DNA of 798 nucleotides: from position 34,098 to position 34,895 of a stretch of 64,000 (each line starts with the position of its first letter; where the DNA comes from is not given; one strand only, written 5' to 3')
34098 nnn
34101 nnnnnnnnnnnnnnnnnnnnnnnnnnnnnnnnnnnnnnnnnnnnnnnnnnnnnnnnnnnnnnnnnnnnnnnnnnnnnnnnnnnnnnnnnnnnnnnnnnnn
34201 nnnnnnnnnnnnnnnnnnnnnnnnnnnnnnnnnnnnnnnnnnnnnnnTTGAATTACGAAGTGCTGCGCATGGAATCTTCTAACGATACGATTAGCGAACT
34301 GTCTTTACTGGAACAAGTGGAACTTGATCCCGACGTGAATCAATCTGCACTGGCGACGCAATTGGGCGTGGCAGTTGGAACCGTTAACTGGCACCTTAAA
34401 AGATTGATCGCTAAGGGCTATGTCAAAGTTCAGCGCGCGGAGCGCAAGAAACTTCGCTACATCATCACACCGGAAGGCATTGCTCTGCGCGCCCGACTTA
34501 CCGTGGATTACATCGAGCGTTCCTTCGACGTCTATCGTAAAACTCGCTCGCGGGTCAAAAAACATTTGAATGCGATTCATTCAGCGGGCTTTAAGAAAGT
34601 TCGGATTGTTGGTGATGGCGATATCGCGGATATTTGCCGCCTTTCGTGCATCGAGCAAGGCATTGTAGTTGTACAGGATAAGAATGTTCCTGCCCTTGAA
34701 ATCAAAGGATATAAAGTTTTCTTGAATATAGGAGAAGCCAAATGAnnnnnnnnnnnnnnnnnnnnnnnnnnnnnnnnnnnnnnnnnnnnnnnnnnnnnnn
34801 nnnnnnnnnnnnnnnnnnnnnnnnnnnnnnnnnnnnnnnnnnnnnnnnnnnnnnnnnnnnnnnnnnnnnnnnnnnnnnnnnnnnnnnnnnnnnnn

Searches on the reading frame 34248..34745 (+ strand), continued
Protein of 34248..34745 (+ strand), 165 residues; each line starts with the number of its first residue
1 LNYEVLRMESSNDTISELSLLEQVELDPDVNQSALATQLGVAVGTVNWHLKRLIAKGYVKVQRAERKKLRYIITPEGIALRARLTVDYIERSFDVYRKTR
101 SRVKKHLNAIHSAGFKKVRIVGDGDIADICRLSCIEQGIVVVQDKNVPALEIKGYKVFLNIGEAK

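Call 40: predict_structure(alignment_id=A2)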
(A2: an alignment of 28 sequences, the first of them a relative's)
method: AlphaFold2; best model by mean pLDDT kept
length: 158 residues; sequences in the alignment: 28
mean_pLDDT: 84.5   pTM: 0.65
mean pLDDT of the five models: 84.5, 75.2, 65.6, 61.5, 59.3
residues with pLDDT >= 90: 46; 70-90: 99; 50-70: 9; < 50: 4
segments of 3 or more residues with pLDDT < 50: none
pLDDT, mean of each block of 10 residues (from residue 1): 65 87 80 82 90 78 88 91 86 90 88 89 90 88 88 69
secondary structure, 60 per line:
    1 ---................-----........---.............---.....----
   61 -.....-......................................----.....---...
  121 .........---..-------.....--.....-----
elements in order: H4-19 H25-32 H36-48 E52-56 E62-66 H68-105 E110-114 H118-129 E142-146 E149-153
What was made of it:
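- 34269..34745 (+): 158-aa regulator and candidate binder. It has an N-terminal winged helix, a long helix (residues 68-105) and a small alpha/beta C-terminal domain. The AlphaFold2 model has mean pLDDT 84.5 (call 40).
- On MarR family (Pfam PF01047/PF12802): The AlphaFold2 model places the wHTH at residues 4-66, then one long helix at 68-105 and a beta-alpha-beta-beta-beta domain (call 40).
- Closest known: MarR-family autoregulated repressors with palindromic operators over the -10/-35 region. Different: It is followed by one long helix and a small alpha/beta domain, not embedded between the N- and C-terminal dimerisation helices of canonical MarR proteins (call 40).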

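Call 44: fold_search(model_id=the predicted structure, library=pdb)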
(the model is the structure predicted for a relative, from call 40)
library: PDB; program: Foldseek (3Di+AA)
matches with E <= 10: 1562; with E <= 0.001: 10
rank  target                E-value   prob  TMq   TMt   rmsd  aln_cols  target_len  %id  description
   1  6jbx_B                2.3e-04  1.00  0.40  0.43   3.6        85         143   28  Crystal structure of Streptococcus pneumoniae FabT in complex with DNA (released 2019-07-24)
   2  3k0l_A                2.6e-04  1.00  0.42  0.47   2.9        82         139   17  Crystal Structure of Putative MarR Family Transcriptional Regulator from Acinetobacter sp. ADP (released 2009-10-13)
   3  4rgu_A                2.6e-04  1.00  0.42  0.46   3.0        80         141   18  Crystal Structure of Putative MarR Family Transcriptional Regulator HcaR from Acinetobacter sp. ADP complexed with fer (released 2015-03-04)
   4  6jbx_A                4.8e-04  1.00  0.39  0.42   3.5        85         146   29  Crystal structure of Streptococcus pneumoniae FabT in complex with DNA (released 2019-07-24)
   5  3eco_A                5.1e-04  1.00  0.42  0.47   6.3       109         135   18  Crystal structure of MepR, a transcription regulator of the Staphylococcus aureus multidrug efflux pump MepA (released 2009-02-10)
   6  4rgx_A                5.4e-04  1.00  0.43  0.48   2.8        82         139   17  Crystal Structure of Putative MarR Family Transcriptional Regulator HcaR from Acinetobacter sp. ADP complexed with 3,4 (released 2015-03-04)
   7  4rgr_A                7.3e-04  1.00  0.43  0.48   2.7        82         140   17  Crystal Structure of Putative MarR Family Transcriptional Regulator HcaR from Acinetobacter sp. ADP (released 2015-03-04)
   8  4rgu_B                7.3e-04  1.00  0.42  0.45   3.0        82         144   17  Crystal Structure of Putative MarR Family Transcriptional Regulator HcaR from Acinetobacter sp. ADP complexed with fer (released 2015-03-04)
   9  4rgx_B                7.3e-04  1.00  0.40  0.46   2.6        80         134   18  Crystal Structure of Putative MarR Family Transcriptional Regulator HcaR from Acinetobacter sp. ADP complexed with 3,4 (released 2015-03-04)
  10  3k0l_B                7.3e-04  1.00  0.41  0.46   2.9        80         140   19  Crystal Structure of Putative MarR Family Transcriptional Regulator from Acinetobacter sp. ADP (released 2009-10-13)
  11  5yi3_B                1.1e-03  1.00  0.44  0.48   6.7       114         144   17  Structure of Lactococcus lactis ZitR, C30S mutant in complex with DNA (released 2017-12-06)
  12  1lnw_A                1.3e-03  1.00  0.42  0.47   2.3        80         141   16  CRYSTAL STRUCTURE OF THE MEXR REPRESSOR OF THE MEXAB-OPRM MULTIDRUG EFFLUX OPERON OF PSEUDOMONAS AERUGINOSA (released 2002-09-11)
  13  5fb2_A                1.5e-03  1.00  0.44  0.49   5.2       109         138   18  S. aureus MepR F27L Mutant bound to oligodeoxyribonucleotide (released 2016-12-14)
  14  2qww_H                1.5e-03  1.00  0.40  0.43   3.8        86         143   17  Crystal structure of multiple antibiotic-resistance repressor (MarR) (YP_013417.1) from Listeria monocytogenes 4b F236 (released 2007-08-21)
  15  6j05_B                1.5e-03  1.00  0.37  0.59   3.7        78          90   29  Structures of two ArsR As(III)-responsive repressors: implications for the mechanism of derepression (released 2019-07-03)
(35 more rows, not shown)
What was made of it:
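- Tried and rejected: The full-length fold search was dominated by the wHTH (call 44).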

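Call 56: search_protein_representatives(protein=window:34269-34742:+)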
Query: 158 residues. Proteins with E-value up to 0.001 (for the whole library): 2577; up to 1e-10: 795; up to 1e-30: 33. The best 150 are listed.
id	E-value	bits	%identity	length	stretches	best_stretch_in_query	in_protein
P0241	3.7e-58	211.6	67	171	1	1-153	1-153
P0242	4.2e-57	208.2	60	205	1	7-154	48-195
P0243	6.4e-53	194.7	62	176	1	4-153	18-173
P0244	7.6e-53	194.4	73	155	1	1-123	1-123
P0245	3.3e-49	182.6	64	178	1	8-154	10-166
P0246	1.2e-46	174.3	53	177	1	5-154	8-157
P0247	8.7e-46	171.5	61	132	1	23-151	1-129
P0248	1.6e-43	164.2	81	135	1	1-100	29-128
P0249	2.0e-43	163.9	65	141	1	1-137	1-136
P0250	1.0e-42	161.6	66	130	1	32-153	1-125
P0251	2.3e-42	160.4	74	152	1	12-113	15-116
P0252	2.7e-42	160.2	48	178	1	4-156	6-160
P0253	2.3e-40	153.9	62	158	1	1-118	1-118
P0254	5.0e-40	152.8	54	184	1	1-138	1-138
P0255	5.3e-40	152.8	46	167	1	3-152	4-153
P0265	1.6e-35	138.2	47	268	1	8-153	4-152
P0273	1.4e-31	125.4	42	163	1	9-154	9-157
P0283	9.0e-29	116.3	40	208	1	7-149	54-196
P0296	6.5e-24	100.6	37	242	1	5-134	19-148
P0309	1.7e-22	96.0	38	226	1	4-135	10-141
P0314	1.1e-21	93.3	36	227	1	7-135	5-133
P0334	4.4e-20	88.2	33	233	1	6-135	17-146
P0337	6.0e-20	87.7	33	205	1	7-150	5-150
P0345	1.5e-19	86.5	33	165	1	5-154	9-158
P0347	1.9e-19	86.1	32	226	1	13-137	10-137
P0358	3.9e-19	85.1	40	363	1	10-133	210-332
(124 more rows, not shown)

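Call 57: search_protein_families(library=pfam, proteins=[P0309, P0314, P0334, P0347, P0358, P0296, P0265, P0283], max_evalue=0.01)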
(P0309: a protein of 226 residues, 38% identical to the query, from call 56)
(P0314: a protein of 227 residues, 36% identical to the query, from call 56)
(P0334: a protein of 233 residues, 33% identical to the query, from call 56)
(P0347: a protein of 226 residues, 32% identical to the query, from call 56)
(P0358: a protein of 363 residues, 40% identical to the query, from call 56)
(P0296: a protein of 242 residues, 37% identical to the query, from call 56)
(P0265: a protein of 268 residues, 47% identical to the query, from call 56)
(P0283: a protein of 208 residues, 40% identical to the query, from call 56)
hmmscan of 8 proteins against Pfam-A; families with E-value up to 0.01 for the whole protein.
P0309 (226 aa): 2 families
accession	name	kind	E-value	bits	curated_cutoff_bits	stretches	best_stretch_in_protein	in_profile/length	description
PF13412.12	HTH_24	-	9.5e-12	44.7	21.9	1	15-59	4-48/48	Winged helix-turn-helix DNA-binding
PF12802.13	MarR_2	-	0.00013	22.5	27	1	17-64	8-56/61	MarR family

P0314 (227 aa): 3 families
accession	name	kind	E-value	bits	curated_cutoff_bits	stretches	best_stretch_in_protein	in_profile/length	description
PF13412.12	HTH_24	-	3.3e-10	39.8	21.9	1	7-51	4-48/48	Winged helix-turn-helix DNA-binding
PF12802.13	MarR_2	-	1.5e-06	28.7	27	1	5-52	4-52/61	MarR family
PF01047.28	MarR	-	1.9e-06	28.1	24.6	1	5-51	2-48/59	MarR family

P0334 (233 aa): 2 families
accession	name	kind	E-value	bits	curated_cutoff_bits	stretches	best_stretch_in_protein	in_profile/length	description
PF13412.12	HTH_24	-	1.2e-09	38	21.9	1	21-64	5-48/48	Winged helix-turn-helix DNA-binding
PF12802.13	MarR_2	-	6.4e-05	23.5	27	1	22-70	8-57/61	MarR family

P0347 (226 aa): 4 families
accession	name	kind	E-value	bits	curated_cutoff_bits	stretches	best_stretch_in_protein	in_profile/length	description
PF13412.12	HTH_24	-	7.2e-14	51.5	21.9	1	7-50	5-48/48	Winged helix-turn-helix DNA-binding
PF12802.13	MarR_2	-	0.00041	20.9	27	1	10-55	10-56/61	MarR family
PF01047.28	MarR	-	0.004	17.4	24.6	1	9-53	7-51/59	MarR family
PF13404.12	HTH_AsnC-type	-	0.006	16.8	27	0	8-36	6-34/42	AsnC-type helix-turn-helix domain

P0358 (363 aa): 3 families
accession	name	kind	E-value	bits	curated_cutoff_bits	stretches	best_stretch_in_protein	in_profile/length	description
PF13412.12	HTH_24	-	1.6e-10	40.8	21.9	1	209-253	4-48/48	Winged helix-turn-helix DNA-binding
PF00208.27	ELFV_dehydrog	-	0.0023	18.1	23.4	1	300-342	22-67/241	Glutamate/Leucine/Phenylalanine/Valine dehydrogenase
PF03297.21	Ribosomal_S25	-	0.0034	18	28.8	1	212-257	46-91/101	S25 ribosomal protein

P0296 (242 aa): 3 families
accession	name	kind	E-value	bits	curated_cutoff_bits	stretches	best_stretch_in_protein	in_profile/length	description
PF13412.12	HTH_24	-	3.7e-11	42.9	21.9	1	24-67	5-48/48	Winged helix-turn-helix DNA-binding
PF12802.13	MarR_2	-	0.0027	18.3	27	1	26-72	9-56/61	MarR family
PF24266.1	HTH_HVO_0163_N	-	0.0077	16.7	31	0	40-90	20-67/70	HVO_0163, N-terminal HTH domain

P0265 (268 aa): 9 families
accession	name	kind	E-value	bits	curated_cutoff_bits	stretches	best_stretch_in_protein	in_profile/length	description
PF13412.12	HTH_24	-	1.6e-11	44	21.9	1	5-49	4-48/48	Winged helix-turn-helix DNA-binding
PF01909.29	NTP_transf_2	-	1.5e-10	41.7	21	1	172-247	3-83/93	Nucleotidyltransferase domain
PF18765.7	Polbeta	-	7.2e-10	39.3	26.9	1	172-248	2-81/93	Polymerase beta, Nucleotidyltransferase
PF01047.28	MarR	-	3.5e-05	24.1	24.6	1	5-52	4-51/59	MarR family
PF12802.13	MarR_2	-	4.7e-05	23.9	27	1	6-51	7-53/61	MarR family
PF13601.12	HTH_34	-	0.00053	20.5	27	1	6-52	2-48/80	Winged helix DNA-binding domain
PF13545.12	HTH_Crp_2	-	0.0013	19.1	27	1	20-52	24-56/70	Crp-like helix-turn-helix domain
PF09339.16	HTH_IclR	-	0.0015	18.7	22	1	7-49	6-49/52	IclR helix-turn-helix domain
PF25213.1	HVO_A0261_N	-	0.0024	18.1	35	1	7-67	14-68/86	HVO_A0261 N-terminal domain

P0283 (208 aa): 4 families
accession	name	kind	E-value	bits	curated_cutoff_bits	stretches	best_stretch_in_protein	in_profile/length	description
PF13412.12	HTH_24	-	1.7e-13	50.4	21.9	1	55-99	3-47/48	Winged helix-turn-helix DNA-binding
PF12802.13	MarR_2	-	6.8e-05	23.4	27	1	54-101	4-52/61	MarR family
PF01047.28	MarR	-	0.00015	22.1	24.6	1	56-104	4-52/59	MarR family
PF13601.12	HTH_34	-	0.0057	17.2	27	0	58-119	3-67/80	Winged helix DNA-binding domain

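Call 69: find_encoding_contigs(protein=P0273, flank=3000, max_places=2)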
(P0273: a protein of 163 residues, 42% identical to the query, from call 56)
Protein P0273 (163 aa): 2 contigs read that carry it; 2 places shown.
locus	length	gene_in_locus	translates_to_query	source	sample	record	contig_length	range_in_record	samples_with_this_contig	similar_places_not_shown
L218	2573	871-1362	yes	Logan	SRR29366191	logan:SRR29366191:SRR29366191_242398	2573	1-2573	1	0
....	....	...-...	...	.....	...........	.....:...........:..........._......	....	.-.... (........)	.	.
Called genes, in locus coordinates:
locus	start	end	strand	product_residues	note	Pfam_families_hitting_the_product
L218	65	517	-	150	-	-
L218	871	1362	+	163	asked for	PF01047:MarR (weak), PF13412:HTH_24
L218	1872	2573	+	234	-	?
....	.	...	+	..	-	?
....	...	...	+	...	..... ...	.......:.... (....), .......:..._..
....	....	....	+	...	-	?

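Call 70: find_encoding_contigs(protein=P0345, flank=3000, max_places=2)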
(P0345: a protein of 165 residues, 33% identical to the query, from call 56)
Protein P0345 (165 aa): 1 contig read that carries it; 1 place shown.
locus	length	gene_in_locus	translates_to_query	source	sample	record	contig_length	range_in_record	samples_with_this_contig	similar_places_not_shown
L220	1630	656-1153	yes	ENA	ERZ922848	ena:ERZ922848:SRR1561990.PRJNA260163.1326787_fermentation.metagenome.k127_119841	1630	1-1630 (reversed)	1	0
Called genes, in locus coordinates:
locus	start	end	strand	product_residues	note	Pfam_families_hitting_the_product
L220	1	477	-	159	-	?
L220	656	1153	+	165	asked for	PF01047:MarR (faint), PF09339:HTH_IclR, PF12802:MarR_2, PF13404:HTH_AsnC-type (weak), PF13412:HTH_24, PF01726:LexA_DNA_bind (weak)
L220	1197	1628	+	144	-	?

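Call 74: find_encoding_contigs(protein=P0314, flank=4000, max_places=2)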
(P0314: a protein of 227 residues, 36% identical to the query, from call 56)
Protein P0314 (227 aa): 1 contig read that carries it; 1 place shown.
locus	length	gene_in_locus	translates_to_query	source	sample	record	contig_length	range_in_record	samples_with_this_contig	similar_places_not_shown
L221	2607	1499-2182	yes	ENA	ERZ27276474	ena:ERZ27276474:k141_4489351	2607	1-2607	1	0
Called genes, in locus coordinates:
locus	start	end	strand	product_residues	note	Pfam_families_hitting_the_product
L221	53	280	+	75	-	PF01726:LexA_DNA_bind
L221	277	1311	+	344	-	PF00106:adh_short (weak), PF01073:3Beta_HSD, PF01370:Epimerase, PF02719:Polysacc_synt_2 (faint), PF04321:RmlD_sub_bind (weak), PF07993:NAD_binding_4 (faint), PF16363:GDP_Man_Dehyd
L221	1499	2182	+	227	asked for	PF01047:MarR (weak), PF12802:MarR_2 (weak), PF13412:HTH_24, PF22674:C2185-like_N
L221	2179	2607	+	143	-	?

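Call 75: find_encoding_contigs(protein=P0337, flank=4000, max_places=2)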
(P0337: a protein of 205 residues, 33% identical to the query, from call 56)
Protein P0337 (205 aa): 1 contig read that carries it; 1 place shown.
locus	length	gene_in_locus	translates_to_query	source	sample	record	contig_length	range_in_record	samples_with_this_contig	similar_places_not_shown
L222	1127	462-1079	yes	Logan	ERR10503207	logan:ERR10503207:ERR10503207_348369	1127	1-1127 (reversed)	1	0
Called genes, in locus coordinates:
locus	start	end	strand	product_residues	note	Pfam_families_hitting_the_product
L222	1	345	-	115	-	?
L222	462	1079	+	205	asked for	PF01047:MarR (faint), PF12802:MarR_2 (faint), PF13412:HTH_24, PF22674:C2185-like_N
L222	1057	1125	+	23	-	?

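Call 78: search_protein_families(library=pfam, proteins=[P0314, P0337], max_evalue=10)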
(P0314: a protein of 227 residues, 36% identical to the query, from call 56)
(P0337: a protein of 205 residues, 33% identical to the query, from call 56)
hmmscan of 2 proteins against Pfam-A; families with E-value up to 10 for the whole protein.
P0314 (227 aa): 8 families
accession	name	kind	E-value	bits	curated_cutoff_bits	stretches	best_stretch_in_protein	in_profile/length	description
PF13412.12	HTH_24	-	3.3e-10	39.8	21.9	1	7-51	4-48/48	Winged helix-turn-helix DNA-binding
PF12802.13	MarR_2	-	1.5e-06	28.7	27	1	5-52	4-52/61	MarR family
PF01047.28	MarR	-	1.9e-06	28.1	24.6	1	5-51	2-48/59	MarR family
PF01978.25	TrmB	-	0.014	15.7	25.6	1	18-61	20-63/68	Sugar-specific transcriptional regulator TrmB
PF09339.16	HTH_IclR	-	0.019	15.2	22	1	9-50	6-48/52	IclR helix-turn-helix domain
PF03297.21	Ribosomal_S25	-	0.023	15.3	28.8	1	11-57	47-93/101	S25 ribosomal protein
PF13545.12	HTH_Crp_2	-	0.042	14.2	27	1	20-54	22-56/70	Crp-like helix-turn-helix domain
PF13601.12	HTH_34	-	0.073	13.7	27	1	11-68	5-65/80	Winged helix DNA-binding domain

P0337 (205 aa): 15 families
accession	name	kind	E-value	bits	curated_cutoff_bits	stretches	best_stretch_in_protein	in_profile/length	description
PF13412.12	HTH_24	-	9.4e-11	41.6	21.9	1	8-51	5-48/48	Winged helix-turn-helix DNA-binding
PF12802.13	MarR_2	-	3.9e-06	27.4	27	1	7-51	6-51/61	MarR family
PF01047.28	MarR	-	1.9e-05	24.9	24.6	1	7-51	4-48/59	MarR family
PF13601.12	HTH_34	-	0.0002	21.9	27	1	9-70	3-67/80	Winged helix DNA-binding domain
PF08279.18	HTH_11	-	0.00057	20.1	25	1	9-54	3-48/55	HTH domain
PF01978.25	TrmB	-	0.0024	18.1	25.6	1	14-62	16-64/68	Sugar-specific transcriptional regulator TrmB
PF14947.12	HTH_45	-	0.0049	17.3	25.5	1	9-69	9-63/77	Winged helix-turn-helix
PF03297.21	Ribosomal_S25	-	0.014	16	28.8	1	11-52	47-88/101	S25 ribosomal protein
PF01325.25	Fe_dep_repress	-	0.028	15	26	1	15-53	16-55/60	Iron dependent repressor, N-terminal DNA binding domain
PF13730.12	HTH_36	-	0.043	14.1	25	1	22-50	27-55/55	Helix-turn-helix domain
PF14502.12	HTH_41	-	0.054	13.4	25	1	26-52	12-38/48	Helix-turn-helix domain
PF01726.22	LexA_DNA_bind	-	0.076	13.3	23.7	1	27-58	32-64/65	LexA DNA binding domain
PF02826.25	2-Hacid_dh_C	-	0.17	11.7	25.1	1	95-141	25-71/178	D-isomer specific 2-hydroxyacid dehydrogenase, NAD binding domain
PF12500.13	TRSP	-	0.2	11.9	25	1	90-150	15-79/128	TRSP domain C terminus to PRTase_2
PF22381.2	Staph_reg_Sar_Rot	-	1.8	9.2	27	1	7-51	15-59/85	Transcriptional regulator SarA/Rot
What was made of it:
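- Tried and rejected: This family (C2185-like_N) is listed in the precomputed hits for long-form relatives (calls 74, 75) but was not reproduced by hmmscan (call 78).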

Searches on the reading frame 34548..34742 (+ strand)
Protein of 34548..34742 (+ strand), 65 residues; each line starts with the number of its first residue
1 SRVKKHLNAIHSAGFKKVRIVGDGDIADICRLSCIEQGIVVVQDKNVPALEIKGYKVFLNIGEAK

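Call 62: predict_structure(alignment_id=A3)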
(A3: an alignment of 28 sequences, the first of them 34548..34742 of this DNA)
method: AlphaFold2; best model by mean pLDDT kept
length: 65 residues; sequences in the alignment: 28
mean_pLDDT: 83.9   pTM: 0.66
mean pLDDT of the five models: 83.9, 83.6, 81.2, 78.5, 78.2
residues with pLDDT >= 90: 14; 70-90: 45; 50-70: 4; < 50: 2
segments of 3 or more residues with pLDDT < 50: none
pLDDT, mean of each block of 10 residues (from residue 1): 76 86 90 89 88 87 58
secondary structure, 60 per line:
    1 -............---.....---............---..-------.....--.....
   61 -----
elements in order: H2-13 E17-21 H25-36 E49-53 E56-60

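Call 65: fold_search(model_id=the predicted structure, library=pdb)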
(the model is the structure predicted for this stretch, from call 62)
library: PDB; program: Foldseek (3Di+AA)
matches with E <= 10: 522; with E <= 0.001: 0
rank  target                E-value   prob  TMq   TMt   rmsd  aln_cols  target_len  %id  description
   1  5tse_B                2.3e-01  0.44  0.42  0.23  11.3        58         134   12  2.35 Angstrom Crystal Structure Minor Lipoprotein from Acinetobacter baumannii. (released 2016-11-09)
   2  1vdm_A                2.6e-01  0.21  0.40  0.20   7.5        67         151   18  Crystal structure of purine phosphoribosyltransferase from Pyrococcus horikoshii Ot3 (released 2005-05-24)
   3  1vdm_E                2.8e-01  0.21  0.40  0.20   7.4        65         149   18  Crystal structure of purine phosphoribosyltransferase from Pyrococcus horikoshii Ot3 (released 2005-05-24)
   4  1vdm_K                3.0e-01  0.23  0.40  0.21   8.3        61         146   18  Crystal structure of purine phosphoribosyltransferase from Pyrococcus horikoshii Ot3 (released 2005-05-24)
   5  1vdm_I                4.0e-01  0.23  0.41  0.21   7.5        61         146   18  Crystal structure of purine phosphoribosyltransferase from Pyrococcus horikoshii Ot3 (released 2005-05-24)
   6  1vdm_C                5.6e-01  0.20  0.40  0.21   7.4        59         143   17  Crystal structure of purine phosphoribosyltransferase from Pyrococcus horikoshii Ot3 (released 2005-05-24)
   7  1vdm_B                5.6e-01  0.16  0.39  0.20   7.6        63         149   17  Crystal structure of purine phosphoribosyltransferase from Pyrococcus horikoshii Ot3 (released 2005-05-24)
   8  1vdm_G                6.4e-01  0.20  0.43  0.21   7.5        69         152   12  Crystal structure of purine phosphoribosyltransferase from Pyrococcus horikoshii Ot3 (released 2005-05-24)
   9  6kgy_A                6.4e-01  0.13  0.31  0.06  10.8        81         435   15  HOCl-induced flavoprotein disulfide reductase RclA from Escherichia coli (released 2020-02-05)
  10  9lyd_Q                6.9e-01  0.69  0.51  0.10   2.2        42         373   12  Cryo-EM structure of GPR3-1IU9 complex (released 2025-04-09)
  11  1vlj_B                6.9e-01  0.33  0.46  0.09   4.0        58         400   24  Crystal structure of NADH-dependent butanol dehydrogenase A (TM0820) from Thermotoga maritima at 1.78 A resolution (released 2004-08-17)
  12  1vdm_H                6.9e-01  0.16  0.39  0.20   7.6        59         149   17  Crystal structure of purine phosphoribosyltransferase from Pyrococcus horikoshii Ot3 (released 2005-05-24)
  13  5vog                  6.9e-01  0.09  0.33  0.16  10.8        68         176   24  Crystal Structure of a Hypothetical Protein from Neisseria gonorrhoeae with bound ppGpp (released 2017-05-24)
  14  8h1r_B                7.3e-01  0.72  0.50  0.20   1.5        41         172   12  Crystal structure of LptDE-YifL complex (released 2023-10-25)
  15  9jqx_A                7.9e-01  0.69  0.52  0.05   2.5        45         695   16  CGP54626-bound-DGABAB (released 2025-10-01)
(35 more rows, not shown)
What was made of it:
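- On Rex-like redox or nucleotide-sensing repressors: Foldseek on the isolated domain gives E of 0.23 or worse (call 65).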

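Call 78: search_protein_families(library=pfam, proteins=[window:34548-34742:+], max_evalue=10)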
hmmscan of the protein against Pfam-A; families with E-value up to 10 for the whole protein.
window:34548-34742:+ (65 aa): 0 families
